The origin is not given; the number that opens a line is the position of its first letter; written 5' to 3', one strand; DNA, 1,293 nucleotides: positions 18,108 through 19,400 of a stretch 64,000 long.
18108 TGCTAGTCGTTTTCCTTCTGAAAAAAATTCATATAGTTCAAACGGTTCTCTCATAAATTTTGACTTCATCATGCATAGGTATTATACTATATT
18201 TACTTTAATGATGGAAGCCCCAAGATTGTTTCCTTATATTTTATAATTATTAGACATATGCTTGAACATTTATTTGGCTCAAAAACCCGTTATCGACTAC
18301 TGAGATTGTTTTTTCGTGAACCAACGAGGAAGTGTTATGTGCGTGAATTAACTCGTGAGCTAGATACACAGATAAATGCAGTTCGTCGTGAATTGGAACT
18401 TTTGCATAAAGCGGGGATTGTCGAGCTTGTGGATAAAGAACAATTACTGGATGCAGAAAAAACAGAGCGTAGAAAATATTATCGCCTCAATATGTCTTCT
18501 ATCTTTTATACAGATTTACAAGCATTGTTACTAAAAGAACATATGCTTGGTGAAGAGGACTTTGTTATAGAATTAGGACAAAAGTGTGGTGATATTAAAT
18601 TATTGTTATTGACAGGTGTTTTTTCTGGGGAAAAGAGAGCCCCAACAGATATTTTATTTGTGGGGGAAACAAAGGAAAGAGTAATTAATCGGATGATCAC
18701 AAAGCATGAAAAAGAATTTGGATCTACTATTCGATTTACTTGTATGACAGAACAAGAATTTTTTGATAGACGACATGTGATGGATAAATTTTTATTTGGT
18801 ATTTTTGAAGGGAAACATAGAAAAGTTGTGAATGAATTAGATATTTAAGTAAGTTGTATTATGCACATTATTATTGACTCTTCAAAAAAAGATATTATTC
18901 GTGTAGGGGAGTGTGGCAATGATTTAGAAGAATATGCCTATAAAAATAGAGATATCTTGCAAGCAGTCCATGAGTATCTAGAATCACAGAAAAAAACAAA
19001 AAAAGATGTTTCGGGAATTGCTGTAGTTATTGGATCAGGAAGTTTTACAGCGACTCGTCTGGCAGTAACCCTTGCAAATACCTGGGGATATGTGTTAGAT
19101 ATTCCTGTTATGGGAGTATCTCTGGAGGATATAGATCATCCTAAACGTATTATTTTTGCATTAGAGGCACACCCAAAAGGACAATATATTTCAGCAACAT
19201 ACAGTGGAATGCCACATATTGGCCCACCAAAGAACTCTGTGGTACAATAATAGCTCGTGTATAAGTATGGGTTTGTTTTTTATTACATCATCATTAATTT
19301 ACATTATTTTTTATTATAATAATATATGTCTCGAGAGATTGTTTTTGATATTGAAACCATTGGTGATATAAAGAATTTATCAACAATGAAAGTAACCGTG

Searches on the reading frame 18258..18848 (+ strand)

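Call 3: search_protein_families(library=pfam, proteins=[window:18258-18848:+], max_evalue=0.01)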
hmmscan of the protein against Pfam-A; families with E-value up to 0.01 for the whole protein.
window:18258-18848:+ (196 aa): 4 families
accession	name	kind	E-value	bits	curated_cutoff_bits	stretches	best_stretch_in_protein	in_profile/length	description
PF12840.13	HTH_20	-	1.4e-05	25.4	27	1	7-58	2-51/51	Helix-turn-helix domain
PF25212.1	HVO_A0114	-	0.00043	20.4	27.6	1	10-62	23-73/84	HVO_A0114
PF01022.26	HTH_5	-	0.0019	18.5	22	1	9-56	2-46/47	Bacterial regulatory protein, arsR family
PF25213.1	HVO_A0261_N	-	0.0023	18.2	35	1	3-60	5-59/86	HVO_A0261 N-terminal domain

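Call 5: search_protein_families(library=ncbifam, proteins=[window:18258-18848:+], max_evalue=0.01)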
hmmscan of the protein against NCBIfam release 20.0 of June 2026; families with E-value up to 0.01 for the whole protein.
window:18258-18848:+ (196 aa): 2 families
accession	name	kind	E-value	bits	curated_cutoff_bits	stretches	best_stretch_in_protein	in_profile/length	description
NF053602.1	Phr_regulator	exception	3.3e-05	23.5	320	1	4-79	7-75/191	heat shock transcription regulator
NF033788.1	HTH_metalloreg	subfamily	7.5e-05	22.5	55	1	5-56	7-56/77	metalloregulator ArsR/SmtB family transcription factor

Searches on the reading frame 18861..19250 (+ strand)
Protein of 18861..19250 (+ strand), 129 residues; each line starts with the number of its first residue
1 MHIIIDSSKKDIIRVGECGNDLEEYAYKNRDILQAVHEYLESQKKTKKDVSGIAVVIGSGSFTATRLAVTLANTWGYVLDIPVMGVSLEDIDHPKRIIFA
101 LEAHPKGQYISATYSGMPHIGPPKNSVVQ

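Call 3: search_protein_families(library=pfam, proteins=[window:18861-19250:+], max_evalue=0.01)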
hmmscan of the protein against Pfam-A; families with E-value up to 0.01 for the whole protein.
window:18861-19250:+ (129 aa): 1 family
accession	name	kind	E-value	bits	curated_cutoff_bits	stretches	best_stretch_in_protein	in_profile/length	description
PF00814.31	TsaD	-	4.6e-08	33.5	24.8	1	30-87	31-88/264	tRNA N6-adenosine threonylcarbamoyltransferase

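Call 5: search_protein_families(library=ncbifam, proteins=[window:18861-19250:+], max_evalue=0.01)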
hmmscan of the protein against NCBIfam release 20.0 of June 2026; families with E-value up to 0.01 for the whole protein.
window:18861-19250:+ (129 aa): 3 families
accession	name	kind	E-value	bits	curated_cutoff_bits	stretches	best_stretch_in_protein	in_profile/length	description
TIGR03725.1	T6A_YeaZ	equivalog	1.9e-13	50.9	69.3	1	30-90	35-95/212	tRNA (adenosine(37)-N6)-threonylcarbamoyltransferase complex dimerization subunit type 1 TsaB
TIGR03722.2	arch_KAE1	equivalog_domain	0.0005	19.3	375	1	27-87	45-105/323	KEOPS complex N(6)-L-threonylcarbamoyladenine synthase Kae1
TIGR03723.1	T6A_TsaD_YgjD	equivalog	0.0039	16.3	296.1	1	30-86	51-107/314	tRNA (adenosine(37)-N6)-threonylcarbamoyltransferase complex transferase subunit TsaD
